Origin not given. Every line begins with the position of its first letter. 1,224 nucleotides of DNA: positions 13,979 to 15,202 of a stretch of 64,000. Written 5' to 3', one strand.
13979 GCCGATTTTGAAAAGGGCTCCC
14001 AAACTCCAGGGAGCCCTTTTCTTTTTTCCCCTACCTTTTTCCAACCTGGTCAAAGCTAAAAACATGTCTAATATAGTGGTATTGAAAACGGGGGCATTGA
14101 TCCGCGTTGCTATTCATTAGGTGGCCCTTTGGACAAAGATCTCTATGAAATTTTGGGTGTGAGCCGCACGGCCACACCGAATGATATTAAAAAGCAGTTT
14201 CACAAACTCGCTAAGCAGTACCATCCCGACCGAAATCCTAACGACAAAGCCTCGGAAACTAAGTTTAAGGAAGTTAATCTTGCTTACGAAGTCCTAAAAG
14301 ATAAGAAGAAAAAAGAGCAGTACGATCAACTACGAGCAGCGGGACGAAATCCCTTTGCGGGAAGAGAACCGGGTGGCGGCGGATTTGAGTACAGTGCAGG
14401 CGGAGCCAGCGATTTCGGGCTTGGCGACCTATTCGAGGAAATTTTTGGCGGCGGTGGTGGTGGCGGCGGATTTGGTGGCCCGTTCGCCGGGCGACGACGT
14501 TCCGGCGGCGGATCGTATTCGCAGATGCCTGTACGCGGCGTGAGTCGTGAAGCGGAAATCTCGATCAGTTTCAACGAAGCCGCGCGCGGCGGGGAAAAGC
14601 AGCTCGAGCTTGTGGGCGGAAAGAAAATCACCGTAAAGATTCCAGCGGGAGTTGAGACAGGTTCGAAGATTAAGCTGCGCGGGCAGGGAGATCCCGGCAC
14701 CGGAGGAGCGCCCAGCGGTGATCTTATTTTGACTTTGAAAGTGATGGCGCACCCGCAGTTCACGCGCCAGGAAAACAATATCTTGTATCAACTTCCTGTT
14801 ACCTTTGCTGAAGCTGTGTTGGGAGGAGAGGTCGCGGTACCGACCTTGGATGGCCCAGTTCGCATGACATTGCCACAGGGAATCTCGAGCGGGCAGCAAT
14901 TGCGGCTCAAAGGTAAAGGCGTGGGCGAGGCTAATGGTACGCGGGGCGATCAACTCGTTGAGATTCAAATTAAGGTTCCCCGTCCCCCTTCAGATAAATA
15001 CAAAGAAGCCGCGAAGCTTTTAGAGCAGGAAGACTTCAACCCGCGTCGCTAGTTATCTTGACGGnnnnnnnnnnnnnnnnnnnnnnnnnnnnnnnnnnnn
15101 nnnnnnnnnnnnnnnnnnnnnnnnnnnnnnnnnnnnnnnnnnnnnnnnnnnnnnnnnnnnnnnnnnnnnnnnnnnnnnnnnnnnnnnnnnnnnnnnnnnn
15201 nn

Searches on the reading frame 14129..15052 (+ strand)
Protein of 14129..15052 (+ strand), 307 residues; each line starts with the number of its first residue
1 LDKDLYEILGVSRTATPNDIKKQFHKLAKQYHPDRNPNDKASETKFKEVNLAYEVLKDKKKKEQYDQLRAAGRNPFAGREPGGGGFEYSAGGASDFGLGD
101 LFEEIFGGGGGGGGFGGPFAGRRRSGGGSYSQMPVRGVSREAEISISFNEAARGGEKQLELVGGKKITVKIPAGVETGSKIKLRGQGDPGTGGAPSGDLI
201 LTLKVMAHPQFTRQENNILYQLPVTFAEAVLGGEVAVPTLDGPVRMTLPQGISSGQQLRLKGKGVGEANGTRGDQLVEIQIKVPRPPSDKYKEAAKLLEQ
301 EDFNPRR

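Call 7: search_protein_families(library=pfam, proteins=[window:14129-15052:+])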
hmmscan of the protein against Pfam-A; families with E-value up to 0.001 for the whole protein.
window:14129-15052:+ (307 aa): 2 families
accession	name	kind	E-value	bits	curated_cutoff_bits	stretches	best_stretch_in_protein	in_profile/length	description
PF01556.23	DnaJ_C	-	2e-45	155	26.6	1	141-284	2-152/152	DnaJ C terminal domain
PF00226.36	DnaJ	-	1e-25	90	27.8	1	4-66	1-63/63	DnaJ domain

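Call 9: find_encoding_contigs(protein=window:14129-15052:+, flank=3000, max_places=6)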
Protein window:14129-15052:+ (307 aa): no gene with exactly this product is on record in the collection.

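Call 10: find_related_loci(query=window:14129-15049:+, collection=genome_contigs, flank=4000)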
Query window:14129-15049:+ (307 aa) in genome_contigs; peptide patterns used: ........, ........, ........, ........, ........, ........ (x = any residue, [..] = any of these).
442 stretches matched a pattern; 27 encode a relative of the query (tblastn E <= 1e-3); 27 distinct loci.
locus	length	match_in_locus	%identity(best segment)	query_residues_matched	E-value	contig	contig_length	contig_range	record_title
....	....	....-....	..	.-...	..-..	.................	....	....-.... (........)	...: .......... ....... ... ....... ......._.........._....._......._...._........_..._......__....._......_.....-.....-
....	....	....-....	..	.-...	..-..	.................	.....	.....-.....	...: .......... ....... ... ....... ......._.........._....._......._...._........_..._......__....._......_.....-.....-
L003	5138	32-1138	32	3-306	1e-41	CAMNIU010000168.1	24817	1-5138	MAG: uncultured Treponema sp. isolate SRR873599_bin.14_metaWRAP_v1.3_MAG genome assembly, contig: ERZ1756080.1319193, wh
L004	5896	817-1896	32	3-300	1e-40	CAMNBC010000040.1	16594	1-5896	MAG: uncultured Treponema sp. isolate SRR1267595_bin.51_metaWRAP_v1.3_MAG genome assembly, contig: NODE.5909_length_1659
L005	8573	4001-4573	43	114-306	1e-38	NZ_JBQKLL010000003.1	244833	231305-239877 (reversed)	Blautia sp. Sow4_E7 contig00003, whole genome shotgun sequence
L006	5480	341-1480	43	3-306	3e-38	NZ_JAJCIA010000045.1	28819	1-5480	Blautia faecis strain DFI.3.66 LDJIBEFH_45, whole genome shotgun sequence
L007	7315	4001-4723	40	3-232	2e-37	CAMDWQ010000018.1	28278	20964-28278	MAG: Candidatus Omnitrophica bacterium isolate LH-05nov19-156 genome assembly, contig: LH-05nov19-C3178, whole genome sh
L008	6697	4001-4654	40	3-282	5e-36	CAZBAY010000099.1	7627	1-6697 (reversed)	MAG TPA_asm: uncultured Planctomycetia bacterium isolate binchicken_co165_23 genome assembly, contig: k141_287939, whole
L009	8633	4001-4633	39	3-205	3e-35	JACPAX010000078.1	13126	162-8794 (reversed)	MAG: Candidatus Omnitrophota bacterium isolate NC_groundwater_242_Ag_S-0.2um_58_8 S5_GD2017_2_S2_scaffold_3371, whole ge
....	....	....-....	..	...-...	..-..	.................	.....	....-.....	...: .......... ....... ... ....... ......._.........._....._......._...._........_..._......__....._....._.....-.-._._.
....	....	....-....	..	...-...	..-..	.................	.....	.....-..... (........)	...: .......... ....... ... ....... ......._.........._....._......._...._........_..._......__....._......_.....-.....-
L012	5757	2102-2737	43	2-282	6e-35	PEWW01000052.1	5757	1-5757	MAG: Candidatus Omnitrophica bacterium CG07_land_8_20_14_0_80_50_8 CG07_land_8_20_14_0.80_scaffold_12607_c, whole genome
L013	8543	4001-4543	42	127-306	1e-34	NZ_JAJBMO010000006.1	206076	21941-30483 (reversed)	Blautia glucerasea strain MSK.18.94 CKGJDHAK_6, whole genome shotgun sequence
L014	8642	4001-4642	40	3-205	6e-34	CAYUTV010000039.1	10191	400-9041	MAG TPA_asm: uncultured Planctomycetia bacterium isolate binchicken_co16_157 genome assembly, contig: NODE_10953_length_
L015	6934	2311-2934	42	3-282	3e-33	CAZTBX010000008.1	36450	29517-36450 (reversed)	MAG TPA_asm: uncultured Planctomycetia bacterium isolate binchicken_co203_12 genome assembly, contig: k141_4528711, whol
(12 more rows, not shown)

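Call 11: find_homologous_proteins(query=window:14129-15049:+, max_evalue=1e-40)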
Query window:14129-15049:+ (307 aa): 6894 proteins with E <= 1e-40 among 8000 candidates; the best 120 are listed.
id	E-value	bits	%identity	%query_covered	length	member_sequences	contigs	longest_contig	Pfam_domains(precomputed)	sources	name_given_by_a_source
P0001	7.9e-198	674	100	100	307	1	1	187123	PF00226.37,PF01556.24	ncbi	-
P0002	6.4e-114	399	62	100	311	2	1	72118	PF00226.37,PF01556.24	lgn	-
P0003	4.2e-110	386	60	100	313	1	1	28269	PF00226.37,PF01556.24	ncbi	-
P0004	1.6e-107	378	59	100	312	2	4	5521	PF00226.37,PF01556.24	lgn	-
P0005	5.1e-106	373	59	100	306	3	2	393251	PF00226.37,PF01556.24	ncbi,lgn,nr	ncbi:MAG: J domain-containing protein [Bdellovibrionaceae bacterium]|nr:J domain-containing protein 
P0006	5.7e-106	373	57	100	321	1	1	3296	PF00226.37,PF01556.24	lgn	-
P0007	6.9e-106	372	57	99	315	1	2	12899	PF00226.37,PF01556.24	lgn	-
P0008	1.4e-105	371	55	100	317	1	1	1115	PF00226.37,PF01556.24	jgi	jgi:DnaJ-class molecular chaperone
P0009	8.8e-105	369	59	100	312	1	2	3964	PF00226.37,PF01556.24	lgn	-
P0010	1.2e-104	368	57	100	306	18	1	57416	PF00226.37,PF01556.24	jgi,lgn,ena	jgi:DnaJ-class molecular chaperone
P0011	1.1e-103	365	58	100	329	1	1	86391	PF00226.37,PF01556.24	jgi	jgi:DnaJ-class molecular chaperone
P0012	1.2e-103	365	58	100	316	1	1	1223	PF00226.37,PF01556.24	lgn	-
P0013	1.6e-103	365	57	100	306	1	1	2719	PF00226.37,PF01556.24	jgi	-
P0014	1.9e-103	364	58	100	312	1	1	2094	PF00226.37,PF01556.24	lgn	-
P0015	2.9e-103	364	57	100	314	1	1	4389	PF00226.37,PF01556.24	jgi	jgi:curved DNA-binding protein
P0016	4.8e-103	363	59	100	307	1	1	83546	PF00226.37,PF01556.24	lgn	-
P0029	4.1e-101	357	55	100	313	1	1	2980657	PF00226.37,PF01556.24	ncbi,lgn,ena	-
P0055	3.5e-98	347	57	100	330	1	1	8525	PF00226.37,PF01556.24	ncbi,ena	-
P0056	3.5e-98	347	56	100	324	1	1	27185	PF00226.37,PF01556.24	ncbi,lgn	-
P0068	8.8e-97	343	57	100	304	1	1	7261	PF00226.37,PF01556.24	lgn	-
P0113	3.8e-92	327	53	100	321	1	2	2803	PF00226.37,PF01556.24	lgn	-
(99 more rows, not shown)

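Call 12: find_encoding_contigs(protein=P0001, flank=2500, max_places=3)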
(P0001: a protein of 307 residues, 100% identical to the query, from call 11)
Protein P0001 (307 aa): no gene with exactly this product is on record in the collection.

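Call 13: find_encoding_contigs(protein=P0002, flank=2500, max_places=3)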
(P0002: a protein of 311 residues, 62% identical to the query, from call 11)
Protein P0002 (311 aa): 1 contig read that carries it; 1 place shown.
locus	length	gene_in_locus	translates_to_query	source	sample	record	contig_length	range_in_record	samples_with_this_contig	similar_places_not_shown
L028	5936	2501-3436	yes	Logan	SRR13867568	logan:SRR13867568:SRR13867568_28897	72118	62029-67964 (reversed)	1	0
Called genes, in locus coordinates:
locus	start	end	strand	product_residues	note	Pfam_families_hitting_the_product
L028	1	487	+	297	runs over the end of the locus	-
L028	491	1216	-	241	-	PF01381:HTH_3, PF13443:HTH_26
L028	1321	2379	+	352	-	PF00199:Catalase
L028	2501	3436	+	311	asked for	PF00226:DnaJ, PF01556:DnaJ_C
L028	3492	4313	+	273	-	-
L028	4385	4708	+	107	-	-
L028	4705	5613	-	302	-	PF01904:DUF72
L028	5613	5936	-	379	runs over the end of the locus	PF13506:Glyco_transf_21, PF00535:Glycos_transf_2, PF10111:Glyco_tranf_2_2, PF13641:Glyco_tranf_2_3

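Call 14: find_encoding_contigs(protein=P0003, flank=2500, max_places=3)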
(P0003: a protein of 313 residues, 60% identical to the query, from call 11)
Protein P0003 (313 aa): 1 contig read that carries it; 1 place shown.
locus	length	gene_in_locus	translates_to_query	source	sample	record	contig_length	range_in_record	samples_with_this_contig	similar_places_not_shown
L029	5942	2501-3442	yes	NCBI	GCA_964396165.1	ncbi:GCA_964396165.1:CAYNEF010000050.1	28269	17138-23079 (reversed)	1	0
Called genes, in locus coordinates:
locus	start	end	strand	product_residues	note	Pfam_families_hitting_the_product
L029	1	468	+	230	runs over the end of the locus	-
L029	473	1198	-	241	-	PF01381:HTH_3, PF13443:HTH_26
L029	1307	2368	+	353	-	PF00199:Catalase (weak)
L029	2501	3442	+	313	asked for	PF00226:DnaJ, PF01556:DnaJ_C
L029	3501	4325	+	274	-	-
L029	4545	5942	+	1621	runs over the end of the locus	PF15780:ASH (faint), PF22073:Cep192_D4 (weak), PF22544:HYDIN_VesB_CFA65-like_Ig (faint), PF24507:Ig_CFAP65_4th (faint), PF24771:Ig_CFAP74_1st (faint), PF05593:RHS_repeat (faint), PF25023:TEN_YD-shell (faint)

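Call 31: find_encoding_contigs(protein=P0005, flank=4000, max_places=4)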
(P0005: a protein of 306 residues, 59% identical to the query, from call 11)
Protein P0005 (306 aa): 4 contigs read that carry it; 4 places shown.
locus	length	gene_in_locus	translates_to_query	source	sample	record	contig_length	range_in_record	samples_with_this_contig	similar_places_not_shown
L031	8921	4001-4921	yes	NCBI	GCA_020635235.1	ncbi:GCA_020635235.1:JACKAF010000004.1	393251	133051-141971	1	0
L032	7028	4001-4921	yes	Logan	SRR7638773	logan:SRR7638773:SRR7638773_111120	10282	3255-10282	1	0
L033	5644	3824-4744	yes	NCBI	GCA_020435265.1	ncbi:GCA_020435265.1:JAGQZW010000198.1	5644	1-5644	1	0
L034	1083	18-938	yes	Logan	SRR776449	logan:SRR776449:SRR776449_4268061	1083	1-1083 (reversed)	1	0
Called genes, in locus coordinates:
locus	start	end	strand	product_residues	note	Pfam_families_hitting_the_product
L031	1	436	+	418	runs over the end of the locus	PF00696:AA_kinase, PF01842:ACT (faint), PF13840:ACT_7, PF22468:ACT_9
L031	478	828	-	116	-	PF00462:Glutaredoxin, PF03960:ArsC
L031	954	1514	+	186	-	PF02441:Flavoprotein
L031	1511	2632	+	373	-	PF01938:TRAM, PF05958:tRNA_U5-meth_tr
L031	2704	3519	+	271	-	PF13505:OMP_b-brl (weak)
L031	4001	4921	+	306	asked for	PF00226:DnaJ, PF01556:DnaJ_C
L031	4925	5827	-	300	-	PF01904:DUF72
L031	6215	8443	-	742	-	PF00595:PDZ (faint), PF13180:PDZ_2 (faint), PF17820:PDZ_6 (weak)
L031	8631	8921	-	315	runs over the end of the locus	-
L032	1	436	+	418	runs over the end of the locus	PF00696:AA_kinase, PF01842:ACT (faint), PF13840:ACT_7, PF22468:ACT_9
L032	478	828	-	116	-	PF00462:Glutaredoxin, PF03960:ArsC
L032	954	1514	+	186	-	PF02441:Flavoprotein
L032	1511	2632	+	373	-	PF01938:TRAM, PF05958:tRNA_U5-meth_tr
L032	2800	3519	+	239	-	PF13505:OMP_b-brl (weak)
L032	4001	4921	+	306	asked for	PF00226:DnaJ, PF01556:DnaJ_C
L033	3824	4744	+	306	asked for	PF00226:DnaJ, PF01556:DnaJ_C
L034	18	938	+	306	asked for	PF00226:DnaJ, PF01556:DnaJ_C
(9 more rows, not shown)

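Call 32: find_encoding_contigs(protein=P0068, flank=4000, max_places=3)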
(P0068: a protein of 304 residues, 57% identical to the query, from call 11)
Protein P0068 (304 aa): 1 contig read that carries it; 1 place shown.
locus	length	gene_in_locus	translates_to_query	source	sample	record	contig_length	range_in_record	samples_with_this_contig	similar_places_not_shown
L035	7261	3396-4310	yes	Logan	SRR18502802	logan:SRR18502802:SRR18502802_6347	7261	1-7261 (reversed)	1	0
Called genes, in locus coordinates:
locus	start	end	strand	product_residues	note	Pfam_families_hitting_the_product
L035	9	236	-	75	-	PF00462:Glutaredoxin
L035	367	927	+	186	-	PF02441:Flavoprotein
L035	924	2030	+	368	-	PF01938:TRAM, PF05958:tRNA_U5-meth_tr, PF13847:Methyltransf_31 (weak)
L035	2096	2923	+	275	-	PF08239:SH3_3 (faint)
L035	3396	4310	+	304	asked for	PF00226:DnaJ, PF01556:DnaJ_C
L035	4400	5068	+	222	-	-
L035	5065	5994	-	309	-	PF01904:DUF72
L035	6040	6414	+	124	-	-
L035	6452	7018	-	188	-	-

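Call 37: find_encoding_contigs(protein=P0007, flank=4000, max_places=3)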
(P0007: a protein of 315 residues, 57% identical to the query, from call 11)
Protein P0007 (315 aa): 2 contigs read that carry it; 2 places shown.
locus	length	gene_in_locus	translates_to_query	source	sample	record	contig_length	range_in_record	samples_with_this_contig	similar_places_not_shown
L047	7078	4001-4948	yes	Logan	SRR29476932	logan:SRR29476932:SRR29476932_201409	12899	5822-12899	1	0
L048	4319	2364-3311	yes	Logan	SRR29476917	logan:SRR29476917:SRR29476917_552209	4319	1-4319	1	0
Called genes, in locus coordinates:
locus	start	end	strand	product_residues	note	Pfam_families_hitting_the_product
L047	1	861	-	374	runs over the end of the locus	PF04055:Radical_SAM, PF06969:HemN_C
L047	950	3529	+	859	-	PF00675:Peptidase_M16, PF05193:Peptidase_M16_C, PF00675:Peptidase_M16, PF05193:Peptidase_M16_C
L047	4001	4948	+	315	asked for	PF00226:DnaJ, PF01556:DnaJ_C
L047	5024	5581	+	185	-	PF01381:HTH_3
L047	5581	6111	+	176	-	PF19502:DUF6036 (weak)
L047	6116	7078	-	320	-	?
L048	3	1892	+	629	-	?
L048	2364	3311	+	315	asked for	PF00226:DnaJ, PF01556:DnaJ_C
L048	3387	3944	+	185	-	PF01381:HTH_3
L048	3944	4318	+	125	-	?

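Call 38: find_encoding_contigs(protein=P0113, flank=4000, max_places=3)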
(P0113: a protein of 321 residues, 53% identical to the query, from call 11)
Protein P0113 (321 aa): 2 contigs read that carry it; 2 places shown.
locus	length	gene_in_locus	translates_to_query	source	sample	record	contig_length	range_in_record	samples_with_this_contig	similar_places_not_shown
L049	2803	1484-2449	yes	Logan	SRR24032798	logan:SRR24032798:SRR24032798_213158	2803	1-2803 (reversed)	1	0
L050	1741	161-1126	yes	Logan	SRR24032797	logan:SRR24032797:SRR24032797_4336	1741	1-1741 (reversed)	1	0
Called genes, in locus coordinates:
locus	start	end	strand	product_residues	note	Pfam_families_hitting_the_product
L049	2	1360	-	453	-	?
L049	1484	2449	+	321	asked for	PF00226:DnaJ, PF01556:DnaJ_C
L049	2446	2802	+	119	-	?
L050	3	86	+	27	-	?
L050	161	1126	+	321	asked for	PF00226:DnaJ, PF01556:DnaJ_C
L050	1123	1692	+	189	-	PF03449:GreA_GreB_N, PF01272:GreA_GreB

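Call 39: find_encoding_contigs(protein=P0016, flank=4000, max_places=3)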
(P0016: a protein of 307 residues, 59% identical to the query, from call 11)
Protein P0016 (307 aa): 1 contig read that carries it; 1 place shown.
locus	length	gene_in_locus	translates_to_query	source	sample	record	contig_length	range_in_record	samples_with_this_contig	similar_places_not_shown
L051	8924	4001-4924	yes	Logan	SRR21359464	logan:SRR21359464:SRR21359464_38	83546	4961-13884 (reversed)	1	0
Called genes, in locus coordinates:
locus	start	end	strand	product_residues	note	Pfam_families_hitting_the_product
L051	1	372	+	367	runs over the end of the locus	PF01938:TRAM (weak), PF05958:tRNA_U5-meth_tr, PF13649:Methyltransf_25 (weak)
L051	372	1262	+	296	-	-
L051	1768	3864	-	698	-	PF26550:Tricorn_2nd (faint), PF02897:Peptidase_S9_N, PF12146:Hydrolase_4 (weak), PF00326:Peptidase_S9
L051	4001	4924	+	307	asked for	PF00226:DnaJ, PF01556:DnaJ_C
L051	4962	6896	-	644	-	PF01833:TIG, PF20144:TIG_SUH (faint), PF01833:TIG, PF13415:Beta-prop_FBX42, PF24681:Kelch_KLHDC2_KLHL20_DRC7, PF24981:Beta-prop_ATRN-LZTR1, PF24681:Kelch_KLHDC2_KLHL20_DRC7, PF13415:Beta-prop_FBX42 (weak), +2 more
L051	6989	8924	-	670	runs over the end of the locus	PF01833:TIG, PF01833:TIG, PF13415:Beta-prop_FBX42, PF24681:Kelch_KLHDC2_KLHL20_DRC7, PF24981:Beta-prop_ATRN-LZTR1, PF24681:Kelch_KLHDC2_KLHL20_DRC7, PF13415:Beta-prop_FBX42, PF24981:Beta-prop_ATRN-LZTR1, +4 more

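Call 47: find_encoding_contigs(protein=P0056, flank=5000, max_places=2)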
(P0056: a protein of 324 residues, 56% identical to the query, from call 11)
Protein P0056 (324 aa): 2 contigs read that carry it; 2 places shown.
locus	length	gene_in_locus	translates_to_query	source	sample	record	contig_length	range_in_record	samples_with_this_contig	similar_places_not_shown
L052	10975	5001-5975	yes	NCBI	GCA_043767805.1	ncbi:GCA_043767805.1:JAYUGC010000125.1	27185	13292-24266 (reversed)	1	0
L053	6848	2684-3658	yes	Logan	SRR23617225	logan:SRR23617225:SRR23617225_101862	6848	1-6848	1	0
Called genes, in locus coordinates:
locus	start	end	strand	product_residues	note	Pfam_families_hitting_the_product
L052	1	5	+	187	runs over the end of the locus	PF02441:Flavoprotein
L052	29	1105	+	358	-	PF05958:tRNA_U5-meth_tr, PF13847:Methyltransf_31, PF13649:Methyltransf_25 (weak)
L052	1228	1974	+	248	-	-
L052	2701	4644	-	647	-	PF00326:Peptidase_S9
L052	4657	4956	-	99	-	PF06127:Mpo1-like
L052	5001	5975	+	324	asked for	PF00226:DnaJ, PF01556:DnaJ_C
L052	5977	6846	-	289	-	PF01400:Astacin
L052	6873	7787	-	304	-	PF01904:DUF72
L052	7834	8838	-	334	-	-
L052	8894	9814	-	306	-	-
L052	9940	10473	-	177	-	PF00908:dTDP_sugar_isom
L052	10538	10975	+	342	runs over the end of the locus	PF00850:Hist_deacetyl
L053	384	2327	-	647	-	PF00326:Peptidase_S9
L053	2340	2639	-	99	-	PF06127:Mpo1-like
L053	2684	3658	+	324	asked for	PF00226:DnaJ, PF01556:DnaJ_C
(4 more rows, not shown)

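Call 48: find_encoding_contigs(protein=P0055, flank=5000, max_places=2)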
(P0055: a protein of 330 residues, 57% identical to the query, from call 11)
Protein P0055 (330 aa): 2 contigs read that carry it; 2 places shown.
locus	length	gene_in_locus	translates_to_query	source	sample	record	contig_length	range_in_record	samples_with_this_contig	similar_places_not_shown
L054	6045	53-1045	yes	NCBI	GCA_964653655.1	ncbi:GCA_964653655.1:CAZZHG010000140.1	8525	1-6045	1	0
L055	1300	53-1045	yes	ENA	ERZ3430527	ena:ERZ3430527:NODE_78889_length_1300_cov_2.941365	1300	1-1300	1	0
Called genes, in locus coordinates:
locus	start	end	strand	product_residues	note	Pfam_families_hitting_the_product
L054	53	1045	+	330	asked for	PF00226:DnaJ, PF01556:DnaJ_C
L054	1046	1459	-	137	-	-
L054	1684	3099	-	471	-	-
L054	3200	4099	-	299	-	PF01400:Astacin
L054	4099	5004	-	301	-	PF01904:DUF72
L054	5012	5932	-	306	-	-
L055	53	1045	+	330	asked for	PF00226:DnaJ, PF01556:DnaJ_C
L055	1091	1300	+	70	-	?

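Call 75: list_cluster_members(proteins=[P0001, P0005, P0068, P0007, P0016, P0056, P0122, P0003, P0029])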
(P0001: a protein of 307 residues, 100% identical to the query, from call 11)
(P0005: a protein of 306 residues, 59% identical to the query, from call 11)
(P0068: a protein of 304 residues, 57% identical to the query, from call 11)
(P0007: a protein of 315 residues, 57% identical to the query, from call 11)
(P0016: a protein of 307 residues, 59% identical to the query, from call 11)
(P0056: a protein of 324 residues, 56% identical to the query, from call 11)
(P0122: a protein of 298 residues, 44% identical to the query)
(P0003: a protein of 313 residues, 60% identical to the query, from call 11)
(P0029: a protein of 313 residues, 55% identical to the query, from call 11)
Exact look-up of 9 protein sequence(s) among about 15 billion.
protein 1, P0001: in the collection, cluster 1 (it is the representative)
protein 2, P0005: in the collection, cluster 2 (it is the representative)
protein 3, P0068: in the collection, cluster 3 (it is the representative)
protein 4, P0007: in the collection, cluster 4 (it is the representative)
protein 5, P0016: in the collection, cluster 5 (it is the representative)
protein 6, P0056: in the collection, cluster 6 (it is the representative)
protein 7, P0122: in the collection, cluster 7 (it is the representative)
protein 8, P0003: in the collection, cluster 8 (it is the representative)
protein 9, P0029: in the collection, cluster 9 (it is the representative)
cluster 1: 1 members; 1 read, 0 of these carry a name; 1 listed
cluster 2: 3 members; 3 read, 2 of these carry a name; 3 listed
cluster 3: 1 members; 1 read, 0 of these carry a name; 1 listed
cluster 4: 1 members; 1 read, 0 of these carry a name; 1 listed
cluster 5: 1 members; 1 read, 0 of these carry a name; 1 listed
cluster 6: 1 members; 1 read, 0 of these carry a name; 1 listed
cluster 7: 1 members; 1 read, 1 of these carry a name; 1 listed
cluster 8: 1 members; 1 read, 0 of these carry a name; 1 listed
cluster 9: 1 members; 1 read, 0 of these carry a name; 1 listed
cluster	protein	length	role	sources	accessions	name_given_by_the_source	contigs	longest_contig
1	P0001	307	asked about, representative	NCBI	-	-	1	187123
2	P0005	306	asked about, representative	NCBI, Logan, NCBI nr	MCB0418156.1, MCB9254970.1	MAG: J domain-containing protein [Bdellovibrionaceae bacterium] | J domain-containing protein [Bdellovibrionales bacterium]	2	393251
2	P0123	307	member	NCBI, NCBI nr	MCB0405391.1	MAG: DnaJ domain-containing protein [Bdellovibrionales bacterium] | DnaJ domain-containing protein [Bdellovibrionales bacterium]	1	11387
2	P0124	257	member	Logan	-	-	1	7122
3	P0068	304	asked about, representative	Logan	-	-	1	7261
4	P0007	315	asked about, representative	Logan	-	-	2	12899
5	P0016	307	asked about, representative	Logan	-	-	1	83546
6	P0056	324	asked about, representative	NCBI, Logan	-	-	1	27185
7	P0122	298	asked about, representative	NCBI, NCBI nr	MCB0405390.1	MAG: outer membrane beta-barrel protein [Bdellovibrionales bacterium] | outer membrane beta-barrel protein [Bdellovibrionales bacterium]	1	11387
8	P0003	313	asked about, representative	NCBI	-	-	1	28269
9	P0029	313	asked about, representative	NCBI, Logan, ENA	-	-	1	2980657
